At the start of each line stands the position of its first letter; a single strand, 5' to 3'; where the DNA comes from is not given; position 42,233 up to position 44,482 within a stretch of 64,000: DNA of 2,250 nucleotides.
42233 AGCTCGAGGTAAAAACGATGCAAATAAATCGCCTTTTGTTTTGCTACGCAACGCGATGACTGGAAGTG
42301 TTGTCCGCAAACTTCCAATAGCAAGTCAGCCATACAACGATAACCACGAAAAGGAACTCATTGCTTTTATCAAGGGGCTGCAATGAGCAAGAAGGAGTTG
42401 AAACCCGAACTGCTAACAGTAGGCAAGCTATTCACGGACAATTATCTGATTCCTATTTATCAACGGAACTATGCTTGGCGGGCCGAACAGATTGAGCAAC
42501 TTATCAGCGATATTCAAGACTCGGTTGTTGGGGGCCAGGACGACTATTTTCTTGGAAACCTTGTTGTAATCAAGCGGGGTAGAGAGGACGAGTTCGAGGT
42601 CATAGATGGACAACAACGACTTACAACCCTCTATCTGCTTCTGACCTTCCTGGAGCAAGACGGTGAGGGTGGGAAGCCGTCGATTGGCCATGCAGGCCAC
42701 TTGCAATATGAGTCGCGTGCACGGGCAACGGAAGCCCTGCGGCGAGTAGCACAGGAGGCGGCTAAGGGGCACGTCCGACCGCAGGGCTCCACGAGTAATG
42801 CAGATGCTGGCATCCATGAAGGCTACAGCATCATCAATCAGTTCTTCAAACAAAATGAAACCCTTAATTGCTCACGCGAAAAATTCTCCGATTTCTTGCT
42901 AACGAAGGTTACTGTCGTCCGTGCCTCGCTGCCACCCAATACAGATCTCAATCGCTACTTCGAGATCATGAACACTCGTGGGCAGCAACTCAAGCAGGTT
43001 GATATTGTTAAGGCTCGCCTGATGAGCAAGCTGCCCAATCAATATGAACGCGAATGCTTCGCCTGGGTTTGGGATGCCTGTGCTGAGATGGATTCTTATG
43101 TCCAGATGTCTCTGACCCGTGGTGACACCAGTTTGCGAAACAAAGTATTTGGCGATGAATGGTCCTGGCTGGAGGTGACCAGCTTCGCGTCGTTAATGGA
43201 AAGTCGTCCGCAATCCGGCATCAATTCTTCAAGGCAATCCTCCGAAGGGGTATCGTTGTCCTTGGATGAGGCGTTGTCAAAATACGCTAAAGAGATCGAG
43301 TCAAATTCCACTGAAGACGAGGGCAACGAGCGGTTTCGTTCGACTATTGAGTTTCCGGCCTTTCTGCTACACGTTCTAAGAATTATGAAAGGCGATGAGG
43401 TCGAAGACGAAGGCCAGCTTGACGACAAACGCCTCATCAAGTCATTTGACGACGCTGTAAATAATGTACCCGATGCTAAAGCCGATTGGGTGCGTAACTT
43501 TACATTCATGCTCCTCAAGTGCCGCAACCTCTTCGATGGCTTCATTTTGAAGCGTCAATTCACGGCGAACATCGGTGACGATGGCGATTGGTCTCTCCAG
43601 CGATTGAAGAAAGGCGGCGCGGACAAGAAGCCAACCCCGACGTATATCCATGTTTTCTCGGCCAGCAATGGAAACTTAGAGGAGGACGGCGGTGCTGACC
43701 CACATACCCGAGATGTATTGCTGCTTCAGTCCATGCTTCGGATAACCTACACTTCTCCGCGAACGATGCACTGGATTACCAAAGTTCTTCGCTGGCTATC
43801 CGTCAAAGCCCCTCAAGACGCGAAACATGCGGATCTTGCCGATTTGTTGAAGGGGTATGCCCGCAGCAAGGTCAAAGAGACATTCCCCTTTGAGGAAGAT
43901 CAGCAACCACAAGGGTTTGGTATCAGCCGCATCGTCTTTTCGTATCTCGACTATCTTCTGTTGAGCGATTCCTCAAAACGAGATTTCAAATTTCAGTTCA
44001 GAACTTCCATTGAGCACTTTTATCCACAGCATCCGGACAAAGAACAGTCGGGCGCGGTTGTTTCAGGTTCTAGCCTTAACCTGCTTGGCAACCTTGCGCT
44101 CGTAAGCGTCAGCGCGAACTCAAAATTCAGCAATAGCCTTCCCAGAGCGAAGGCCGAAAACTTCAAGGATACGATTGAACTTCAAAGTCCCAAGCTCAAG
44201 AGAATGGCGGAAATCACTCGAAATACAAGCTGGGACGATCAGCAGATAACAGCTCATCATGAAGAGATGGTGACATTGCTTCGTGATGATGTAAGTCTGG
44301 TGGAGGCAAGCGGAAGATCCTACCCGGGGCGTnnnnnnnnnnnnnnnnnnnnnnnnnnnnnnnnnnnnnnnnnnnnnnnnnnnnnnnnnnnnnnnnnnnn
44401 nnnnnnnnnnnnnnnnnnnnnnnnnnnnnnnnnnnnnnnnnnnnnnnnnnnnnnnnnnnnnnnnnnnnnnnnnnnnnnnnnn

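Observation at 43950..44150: C-terminal His-Me finger nuclease signature in the 650-aa protein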

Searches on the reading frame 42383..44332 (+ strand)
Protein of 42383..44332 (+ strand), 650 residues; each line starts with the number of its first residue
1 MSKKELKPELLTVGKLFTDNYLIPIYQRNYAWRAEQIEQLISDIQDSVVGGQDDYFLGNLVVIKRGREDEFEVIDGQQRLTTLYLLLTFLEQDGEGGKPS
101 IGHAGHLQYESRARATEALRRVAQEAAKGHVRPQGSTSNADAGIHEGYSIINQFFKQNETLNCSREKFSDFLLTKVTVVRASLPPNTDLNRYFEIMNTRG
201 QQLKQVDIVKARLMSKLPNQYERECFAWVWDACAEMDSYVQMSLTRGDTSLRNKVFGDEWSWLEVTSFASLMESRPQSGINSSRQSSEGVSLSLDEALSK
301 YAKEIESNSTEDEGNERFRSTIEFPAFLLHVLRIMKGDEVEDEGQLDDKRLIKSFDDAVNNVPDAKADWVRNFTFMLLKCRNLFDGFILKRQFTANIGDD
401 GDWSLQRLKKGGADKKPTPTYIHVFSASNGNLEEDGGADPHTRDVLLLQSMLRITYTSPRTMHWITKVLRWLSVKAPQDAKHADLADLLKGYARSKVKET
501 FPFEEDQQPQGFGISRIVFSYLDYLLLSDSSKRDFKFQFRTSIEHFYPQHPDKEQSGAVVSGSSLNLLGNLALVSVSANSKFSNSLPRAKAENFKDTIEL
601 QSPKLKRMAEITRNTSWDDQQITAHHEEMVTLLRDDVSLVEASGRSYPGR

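Call 5: search_protein_families(proteins=[window:42383-44332:+], library=padloc, max_evalue=0.01)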
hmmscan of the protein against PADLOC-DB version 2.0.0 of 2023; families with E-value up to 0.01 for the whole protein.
window:42383-44332:+ (650 aa): 35 families (the best 25 are shown)
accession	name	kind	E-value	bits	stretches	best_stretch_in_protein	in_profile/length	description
PDLC04155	HEC-06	-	2.2e-37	126.8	3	6-90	5-90/562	-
PDLC04157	HEC-06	-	5.9e-35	118.9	3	3-88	4-90/558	-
PDLC02695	Orf5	-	6.2e-35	118.6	3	6-93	3-101/601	Orf5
PDLC04154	HEC-06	-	1.9e-31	107.4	2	1-87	1-89/569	-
PDLC02701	Orf5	-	4.8e-29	99.3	2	5-91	2-100/596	Orf5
PDLC02693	Orf5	-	6.5e-27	92.7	1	19-231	7-229/543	Orf5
PDLC02700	Orf5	-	1.5e-24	84.7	2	14-220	4-230/555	Orf5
PDLC02686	Orf5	-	8.3e-24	82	2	15-90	12-96/566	Orf5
PDLC02691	Orf5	-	6.2e-23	79.2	1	18-96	18-96/579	Orf5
PDLC02687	Orf5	-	2.8e-22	77.2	1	19-87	16-83/543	Orf5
PDLC02690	Orf5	-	1.2e-18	65.3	1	20-92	9-81/531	Orf5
PDLC02698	Orf5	-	1.8e-14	51.4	1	20-90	19-89/573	Orf5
PDLC02699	Orf5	-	2.1e-14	51.2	1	22-91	2-67/530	Orf5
PDLC02792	SspE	-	2.5e-13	47.3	2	22-93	25-113/771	SspE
PDLC02688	Orf5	-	1.3e-12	45.2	1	12-88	1-79/554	Orf5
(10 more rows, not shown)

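Call 6: search_protein_families(proteins=[window:42383-44332:+], library=ncbifam, max_evalue=0.01)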
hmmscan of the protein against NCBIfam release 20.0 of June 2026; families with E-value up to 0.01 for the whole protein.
window:42383-44332:+ (650 aa): 0 families

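Call 7: profile_search(protein=window:42383-44332:+)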
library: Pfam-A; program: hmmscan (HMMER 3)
A. the first sequence (650 residues): domains with independent E <= 10: 5; with E <= 0.001: 2
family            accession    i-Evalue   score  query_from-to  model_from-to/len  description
GmrSD_N           PF03235.19    2.2e-33   116.5      14-214         2-199/199  GmrSD restriction endonuclease, N-terminal domain
GmrSD_C           PF07510.16    1.1e-13    51.7     521-631        23-137/138  GmrSD restriction endonucleases, C-terminal domain
SMN_G2-BD         PF20636.2        0.38    10.7     347-362         9-24/29  Survival Motor Neuron, Gemin2-binding domain
Sirohm_synth_C    PF14823.11       0.48    10.5     457-497        27-67/68  Sirohaem biosynthesis protein C-terminal
DUF7424           PF24199.1           1     9.5     148-220        41-114/196  Domain of unknown function (DUF7424)

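Call 13: search_solved_structures(query=window:42383-44332:+, max_evalue=1, show_alignments=3)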
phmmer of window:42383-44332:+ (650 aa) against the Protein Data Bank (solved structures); distinct sequences matched with E-value up to 1: 5.
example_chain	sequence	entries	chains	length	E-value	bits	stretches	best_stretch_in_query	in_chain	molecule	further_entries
9jfl_B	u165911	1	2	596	2.1e-11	46.2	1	6-89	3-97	DUF262 domain-containing protein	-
6jiv_D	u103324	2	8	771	9.9e-05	24.1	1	21-92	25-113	SspE protein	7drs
7drr_D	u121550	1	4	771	0.00066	21.4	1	21-92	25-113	SspE protein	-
20yv_A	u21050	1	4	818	0.0036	19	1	22-92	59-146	DUF262 domain-containing protein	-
20yw_A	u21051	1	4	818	0.024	16.2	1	22-92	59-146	DUF262 domain-containing protein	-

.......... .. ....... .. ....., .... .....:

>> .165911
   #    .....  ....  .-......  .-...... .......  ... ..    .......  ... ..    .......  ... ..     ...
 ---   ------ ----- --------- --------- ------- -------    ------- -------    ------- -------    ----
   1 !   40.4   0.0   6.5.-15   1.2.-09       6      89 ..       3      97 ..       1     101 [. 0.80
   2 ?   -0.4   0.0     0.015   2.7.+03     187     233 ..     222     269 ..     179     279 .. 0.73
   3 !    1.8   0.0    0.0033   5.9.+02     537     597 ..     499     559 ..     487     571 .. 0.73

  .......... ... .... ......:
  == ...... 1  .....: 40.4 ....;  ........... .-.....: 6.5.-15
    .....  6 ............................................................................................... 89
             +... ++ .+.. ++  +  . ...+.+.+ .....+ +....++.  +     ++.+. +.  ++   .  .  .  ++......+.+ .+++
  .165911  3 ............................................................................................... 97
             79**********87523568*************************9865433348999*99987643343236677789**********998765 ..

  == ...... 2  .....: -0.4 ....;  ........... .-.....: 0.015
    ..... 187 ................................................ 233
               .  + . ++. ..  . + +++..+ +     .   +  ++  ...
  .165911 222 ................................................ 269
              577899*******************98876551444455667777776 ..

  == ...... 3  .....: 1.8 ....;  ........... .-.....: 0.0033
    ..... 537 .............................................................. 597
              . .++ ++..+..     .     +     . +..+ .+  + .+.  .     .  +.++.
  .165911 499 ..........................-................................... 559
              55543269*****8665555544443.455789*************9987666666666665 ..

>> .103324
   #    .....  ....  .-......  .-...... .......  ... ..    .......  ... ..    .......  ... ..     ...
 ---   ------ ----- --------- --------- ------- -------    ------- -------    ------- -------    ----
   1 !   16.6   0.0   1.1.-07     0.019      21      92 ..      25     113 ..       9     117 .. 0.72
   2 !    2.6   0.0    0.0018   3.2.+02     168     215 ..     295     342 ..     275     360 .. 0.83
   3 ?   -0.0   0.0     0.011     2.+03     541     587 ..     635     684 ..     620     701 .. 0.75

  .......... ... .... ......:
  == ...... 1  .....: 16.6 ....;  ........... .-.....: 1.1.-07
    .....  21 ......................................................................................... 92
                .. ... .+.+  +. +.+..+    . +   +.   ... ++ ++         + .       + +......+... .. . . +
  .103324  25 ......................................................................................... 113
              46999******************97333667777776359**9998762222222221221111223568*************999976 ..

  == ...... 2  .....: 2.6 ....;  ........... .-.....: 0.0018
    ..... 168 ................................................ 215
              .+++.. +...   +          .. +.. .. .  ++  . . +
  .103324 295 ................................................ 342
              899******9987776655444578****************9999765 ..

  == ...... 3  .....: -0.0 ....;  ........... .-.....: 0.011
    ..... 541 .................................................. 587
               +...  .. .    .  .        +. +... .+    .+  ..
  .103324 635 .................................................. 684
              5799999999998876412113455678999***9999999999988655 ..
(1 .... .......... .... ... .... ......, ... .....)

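Call 14: find_homologous_proteins(query=window:42383-44332:+, max_evalue=0.00001)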
Query window:42383-44332:+ (650 aa): 5480 proteins with E <= 0.00001 among 8000 candidates; the best 120 are listed.
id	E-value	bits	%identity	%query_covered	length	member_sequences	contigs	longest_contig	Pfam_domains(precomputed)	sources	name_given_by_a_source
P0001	0.0e+0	1470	100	100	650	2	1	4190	PF07510.17,PF03235.20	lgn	-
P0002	0.0e+0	1467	99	100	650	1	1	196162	PF07510.17,PF03235.20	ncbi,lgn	ncbi:DUF262 domain-containing protein [Escherichia coli]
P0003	0.0e+0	1467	99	100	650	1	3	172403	PF07510.17,PF03235.20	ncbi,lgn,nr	ncbi:TPA: DUF262 domain-containing protein [Escherichia coli]|nr:DUF262 domain-containing protein [E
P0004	0.0e+0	1467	99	100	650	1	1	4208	PF07510.17,PF03235.20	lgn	-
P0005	0.0e+0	1436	98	100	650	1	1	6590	PF07510.17,PF03235.20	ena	-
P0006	0.0e+0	1433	98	100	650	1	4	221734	PF07510.17,PF03235.20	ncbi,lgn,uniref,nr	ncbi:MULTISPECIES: DUF262 domain-containing protein [Kluyvera]|uniref:DUF262 domain-containing prote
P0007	0.0e+0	1431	97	100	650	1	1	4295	PF07510.17,PF03235.20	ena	-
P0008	0.0e+0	1411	96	100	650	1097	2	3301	PF07510.17,PF03235.20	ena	-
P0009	0.0e+0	1327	90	100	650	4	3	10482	PF07510.17,PF03235.20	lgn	-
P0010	0.0e+0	1316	91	98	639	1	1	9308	PF07510.17,PF03235.20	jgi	-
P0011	0.0e+0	1316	89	100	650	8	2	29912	PF07510.17,PF03235.20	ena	-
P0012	0.0e+0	1273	86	100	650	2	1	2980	PF07510.17,PF03235.20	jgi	jgi:hypothetical protein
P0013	0.0e+0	1190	82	100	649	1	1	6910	PF07510.17,PF03235.20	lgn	-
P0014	0.0e+0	1153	79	100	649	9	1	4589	PF07510.17,PF03235.20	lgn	-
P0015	0.0e+0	1050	97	73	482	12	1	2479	PF03235.20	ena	-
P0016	1.0e-290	984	68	98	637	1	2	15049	PF07510.17,PF03235.20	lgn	-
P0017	4.6e-290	982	68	98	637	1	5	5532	PF07510.17,PF03235.20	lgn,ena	-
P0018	4.9e-290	981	68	98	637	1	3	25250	PF07510.17,PF03235.20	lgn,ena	-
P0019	9.1e-290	981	68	98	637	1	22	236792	PF07510.17,PF03235.20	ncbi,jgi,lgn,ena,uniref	ncbi:DUF262 domain-containing protein [Janthinobacterium sp. RB2P8]|jgi:hypothetical protein|uniref:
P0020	9.2e-290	981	68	98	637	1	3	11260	PF07510.17,PF03235.20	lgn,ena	-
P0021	1.7e-289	980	68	98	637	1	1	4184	PF07510.17,PF03235.20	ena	-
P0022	2.0e-289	979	68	98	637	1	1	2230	PF07510.17,PF03235.20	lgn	-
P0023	8.5e-289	977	68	98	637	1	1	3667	PF07510.17,PF03235.20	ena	-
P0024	8.8e-289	977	68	98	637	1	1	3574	PF07510.17,PF03235.20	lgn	-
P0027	9.2e-270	915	66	98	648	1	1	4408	PF07510.17,PF03235.20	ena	-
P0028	7.0e-266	902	63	99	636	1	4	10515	PF07510.17,PF03235.20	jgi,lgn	-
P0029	3.5e-265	899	66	98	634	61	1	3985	PF07510.17,PF03235.20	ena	-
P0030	7.2e-265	898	63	98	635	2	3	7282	PF07510.17,PF03235.20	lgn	-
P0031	3.2e-262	890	62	98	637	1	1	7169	PF07510.17,PF03235.20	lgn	-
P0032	1.2e-261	888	65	98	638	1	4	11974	PF07510.17,PF03235.20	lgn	-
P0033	6.7e-259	879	64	98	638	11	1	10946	PF07510.17,PF03235.20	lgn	-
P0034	7.1e-257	872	64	98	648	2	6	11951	PF07510.17,PF03235.20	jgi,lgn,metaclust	metaclust:\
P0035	2.0e-256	870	64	99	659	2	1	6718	PF07510.17,PF03235.20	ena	-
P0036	1.5e-255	868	63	98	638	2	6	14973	PF07510.17,PF03235.20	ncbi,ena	-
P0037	1.5e-255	868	63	98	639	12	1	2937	PF07510.17,PF03235.20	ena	-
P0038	3.0e-255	867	63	98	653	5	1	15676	PF07510.17,PF03235.20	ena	-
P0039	7.0e-255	865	64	98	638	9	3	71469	PF07510.17,PF03235.20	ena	-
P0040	6.7e-249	846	63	98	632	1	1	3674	PF07510.17,PF03235.20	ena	-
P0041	1.6e-246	838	62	98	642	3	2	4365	PF07510.17,PF03235.20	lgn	-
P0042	2.0e-246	837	60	98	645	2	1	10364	PF07510.17,PF03235.20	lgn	-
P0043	1.4e-245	835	63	98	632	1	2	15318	PF07510.17,PF03235.20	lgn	-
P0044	8.9e-245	832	61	98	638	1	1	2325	PF07510.17,PF03235.20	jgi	jgi:hypothetical protein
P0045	3.6e-244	830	62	98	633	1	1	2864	PF07510.17,PF03235.20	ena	-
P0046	3.6e-244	830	62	98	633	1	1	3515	PF07510.17,PF03235.20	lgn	-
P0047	3.7e-244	830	62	98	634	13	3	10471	PF07510.17,PF03235.20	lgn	-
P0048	3.1e-243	827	59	98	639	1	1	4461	PF07510.17,PF03235.20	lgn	-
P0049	4.1e-243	826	62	98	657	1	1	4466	PF07510.17,PF03235.20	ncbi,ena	-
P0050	7.1e-243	826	60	98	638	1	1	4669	PF07510.17,PF03235.20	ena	-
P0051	1.0e-242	825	61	98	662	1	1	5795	PF07510.17,PF03235.20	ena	-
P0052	1.4e-242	825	59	98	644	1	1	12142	PF07510.17,PF03235.20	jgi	jgi:hypothetical protein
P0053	2.7e-242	824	60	98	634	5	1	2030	PF07510.17,PF03235.20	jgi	jgi:Protein of unknown function DUF262/Protein of unknown function (DUF1524)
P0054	3.3e-242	823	62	98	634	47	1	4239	PF07510.17,PF03235.20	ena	-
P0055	3.4e-242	823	61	98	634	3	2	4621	PF07510.17,PF03235.20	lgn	-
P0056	3.9e-242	823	60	98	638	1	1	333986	PF07510.17,PF03235.20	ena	-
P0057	5.0e-242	823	61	98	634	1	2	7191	PF07510.17,PF03235.20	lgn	-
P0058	7.1e-242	822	61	98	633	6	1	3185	PF07510.17,PF03235.20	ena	-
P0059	7.1e-242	822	61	98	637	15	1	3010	PF07510.17,PF03235.20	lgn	-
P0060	1.1e-241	822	62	98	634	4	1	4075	PF07510.17,PF03235.20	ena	-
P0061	1.7e-241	821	61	98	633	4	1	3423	PF07510.17,PF03235.20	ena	-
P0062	2.3e-241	821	62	98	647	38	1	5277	PF07510.17,PF03235.20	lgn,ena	-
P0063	2.7e-241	820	60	98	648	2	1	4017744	PF07510.17,PF03235.20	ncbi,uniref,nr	ncbi:DUF262 domain-containing protein [Nocardioides euryhalodurans]|uniref:DUF262 domain-containing 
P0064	3.7e-241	820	62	98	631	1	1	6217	PF07510.17,PF03235.20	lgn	-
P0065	4.0e-241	820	61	98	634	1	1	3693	PF07510.17,PF03235.20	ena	-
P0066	5.8e-241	819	58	100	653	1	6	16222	PF07510.17,PF03235.20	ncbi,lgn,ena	-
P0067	7.3e-241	819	61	98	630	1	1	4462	PF07510.17,PF03235.20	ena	-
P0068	7.6e-241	819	61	98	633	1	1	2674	PF07510.17,PF03235.20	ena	-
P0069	2.0e-240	818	61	98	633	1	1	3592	PF07510.17,PF03235.20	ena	-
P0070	2.1e-240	818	61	98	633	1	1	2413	PF07510.17,PF03235.20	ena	-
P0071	2.1e-240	818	61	98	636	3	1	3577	PF07510.17,PF03235.20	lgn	-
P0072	2.9e-240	817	61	98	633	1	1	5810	PF07510.17,PF03235.20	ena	-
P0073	3.4e-240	817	61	98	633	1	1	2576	PF07510.17,PF03235.20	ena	-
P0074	5.5e-240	816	59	98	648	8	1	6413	PF07510.17,PF03235.20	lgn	-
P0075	5.8e-240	816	61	98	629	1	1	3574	PF07510.17,PF03235.20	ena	-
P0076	9.4e-240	815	61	98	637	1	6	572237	PF07510.17,PF03235.20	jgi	jgi:hypothetical protein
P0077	1.1e-239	815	59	98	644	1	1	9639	PF07510.17,PF03235.20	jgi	jgi:hypothetical protein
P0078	3.1e-239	814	61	98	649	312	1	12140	PF07510.17,PF03235.20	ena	-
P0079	4.5e-239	813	62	97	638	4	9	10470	PF07510.17,PF03235.20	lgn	-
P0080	4.5e-239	813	61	98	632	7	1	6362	PF07510.17,PF03235.20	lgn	-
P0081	1.2e-238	812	58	98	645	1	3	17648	PF07510.17,PF03235.20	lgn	-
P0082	1.3e-238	812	61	98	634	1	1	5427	PF07510.17,PF03235.20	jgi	jgi:hypothetical protein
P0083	1.4e-238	812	61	98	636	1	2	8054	PF07510.17,PF03235.20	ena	-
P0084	1.7e-238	811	61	98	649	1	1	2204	PF07510.17,PF03235.20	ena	-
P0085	2.1e-238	811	59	98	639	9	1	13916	PF07510.17,PF03235.20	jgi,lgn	jgi:hypothetical protein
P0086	2.4e-238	811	61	98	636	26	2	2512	PF07510.17,PF03235.20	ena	-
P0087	1.2e-236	805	58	98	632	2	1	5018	PF07510.17,PF03235.20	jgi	jgi:hypothetical protein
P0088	2.2e-236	804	60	98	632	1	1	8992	PF07510.17,PF03235.20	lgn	-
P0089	2.9e-236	804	60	98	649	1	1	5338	PF07510.17,PF03235.20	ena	-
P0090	3.1e-236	804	60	98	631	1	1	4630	PF07510.17,PF03235.20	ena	-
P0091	4.3e-236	803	59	98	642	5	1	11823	PF07510.17,PF03235.20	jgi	jgi:hypothetical protein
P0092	5.3e-236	803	59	99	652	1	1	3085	PF07510.17,PF03235.20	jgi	jgi:Protein of unknown function DUF262/Protein of unknown function (DUF1524)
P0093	1.4e-235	802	60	97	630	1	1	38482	PF07510.17,PF03235.20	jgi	jgi:hypothetical protein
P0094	1.6e-235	801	58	98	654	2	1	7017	PF07510.17,PF03235.20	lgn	-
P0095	2.4e-235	801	61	98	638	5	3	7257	PF07510.17,PF03235.20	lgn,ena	-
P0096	2.9e-235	801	60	98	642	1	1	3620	PF07510.17,PF03235.20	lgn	-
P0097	9.8e-235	799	59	98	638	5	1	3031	PF07510.17,PF03235.20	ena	-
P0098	1.1e-234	799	57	98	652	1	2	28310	PF07510.17,PF03235.20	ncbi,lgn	-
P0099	1.1e-234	799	59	98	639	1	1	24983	PF07510.17,PF03235.20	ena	-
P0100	1.6e-234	798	60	98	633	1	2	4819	PF07510.17,PF03235.20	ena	-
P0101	9.4e-234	796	60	98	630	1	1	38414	PF07510.17,PF03235.20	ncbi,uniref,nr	ncbi:DUF262 domain-containing protein [Acidovorax sp. CCYZU-2555]|uniref:DUF262 domain-containing pr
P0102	1.2e-233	795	59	98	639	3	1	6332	PF07510.17,PF03235.20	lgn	-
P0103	1.5e-233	795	60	98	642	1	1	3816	PF07510.17,PF03235.20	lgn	-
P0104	5.2e-233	793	60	97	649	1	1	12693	PF07510.17,PF03235.20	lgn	-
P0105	1.4e-232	792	58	98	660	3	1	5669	PF07510.17,PF03235.20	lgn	-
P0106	1.6e-232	791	58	98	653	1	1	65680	PF07510.17,PF03235.20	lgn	-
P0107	7.8e-232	789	57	98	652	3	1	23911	PF07510.17,PF03235.20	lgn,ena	-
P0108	1.0e-231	789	57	99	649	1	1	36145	PF07510.17,PF03235.20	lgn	-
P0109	3.4e-231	787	60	98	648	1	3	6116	PF07510.17,PF03235.20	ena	-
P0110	5.3e-231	786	58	97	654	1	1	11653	PF07510.17,PF03235.20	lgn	-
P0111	1.1e-230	785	57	98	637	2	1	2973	PF07510.17,PF03235.20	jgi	jgi:hypothetical protein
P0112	1.4e-230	785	57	98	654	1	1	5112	PF07510.17,PF03235.20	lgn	-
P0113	1.6e-230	785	57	98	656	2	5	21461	PF07510.17,PF03235.20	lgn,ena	-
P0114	1.6e-230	785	57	98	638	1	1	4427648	PF07510.17,PF03235.20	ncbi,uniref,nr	ncbi:DUF262 domain-containing protein [Nocardioides dongxiaopingii]|uniref:DUF262 domain-containing 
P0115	2.4e-230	784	57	98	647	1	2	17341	PF07510.17,PF03235.20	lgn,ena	-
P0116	3.6e-230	784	60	98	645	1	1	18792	PF07510.17,PF03235.20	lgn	-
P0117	4.1e-230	784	60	98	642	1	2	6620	PF07510.17,PF03235.20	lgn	-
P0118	1.1e-229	782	59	98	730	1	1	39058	PF02037.34,PF07510.17,PF03235.20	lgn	-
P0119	3.8e-229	780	58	99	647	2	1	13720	PF07510.17,PF03235.20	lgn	-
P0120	6.7e-229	780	57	98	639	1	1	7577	PF07510.17,PF03235.20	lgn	-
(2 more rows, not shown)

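Call 26: find_encoding_contigs(protein=P0019, flank=6000, max_places=3)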
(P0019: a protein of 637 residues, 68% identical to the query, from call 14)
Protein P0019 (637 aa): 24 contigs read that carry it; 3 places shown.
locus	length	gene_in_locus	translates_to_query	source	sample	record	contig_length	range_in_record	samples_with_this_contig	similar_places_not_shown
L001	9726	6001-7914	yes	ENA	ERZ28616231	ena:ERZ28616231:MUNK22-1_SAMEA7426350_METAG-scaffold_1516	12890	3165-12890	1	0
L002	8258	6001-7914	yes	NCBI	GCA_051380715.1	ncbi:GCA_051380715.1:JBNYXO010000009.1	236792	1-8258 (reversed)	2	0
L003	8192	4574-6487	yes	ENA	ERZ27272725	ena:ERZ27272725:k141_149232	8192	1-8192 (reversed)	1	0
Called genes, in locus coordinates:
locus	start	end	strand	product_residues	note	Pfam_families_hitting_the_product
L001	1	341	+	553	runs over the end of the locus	PF04326:SLFN_AlbA_2, PF13749:HATPase_c_4, PF06224:AlkZ-like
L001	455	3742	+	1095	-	PF04313:HSDR_N, PF04851:ResIII, PF18766:SWI2_SNF2, PF22679:T1R_D3-like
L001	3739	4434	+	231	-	PF01863:YgjP-like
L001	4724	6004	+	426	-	PF03235:GmrSD_N, PF25202:DUF7834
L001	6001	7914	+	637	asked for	PF03235:GmrSD_N, PF07510:GmrSD_C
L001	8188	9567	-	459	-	PF01546:Peptidase_M20, PF07687:M20_dimer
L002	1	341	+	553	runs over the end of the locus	PF04326:SLFN_AlbA_2, PF13749:HATPase_c_4, PF06224:AlkZ-like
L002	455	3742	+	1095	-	PF04313:HSDR_N, PF04851:ResIII, PF18766:SWI2_SNF2, PF22679:T1R_D3-like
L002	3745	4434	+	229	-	PF01863:YgjP-like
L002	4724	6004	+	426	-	PF03235:GmrSD_N, PF25202:DUF7834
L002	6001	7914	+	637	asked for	PF03235:GmrSD_N, PF07510:GmrSD_C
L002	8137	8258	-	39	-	?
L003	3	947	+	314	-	?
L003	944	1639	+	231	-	PF01863:YgjP-like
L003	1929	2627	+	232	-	PF03235:GmrSD_N, PF25202:DUF7834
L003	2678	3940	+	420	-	PF00872:Transposase_mut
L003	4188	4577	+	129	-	PF25202:DUF7834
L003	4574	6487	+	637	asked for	PF03235:GmrSD_N, PF07510:GmrSD_C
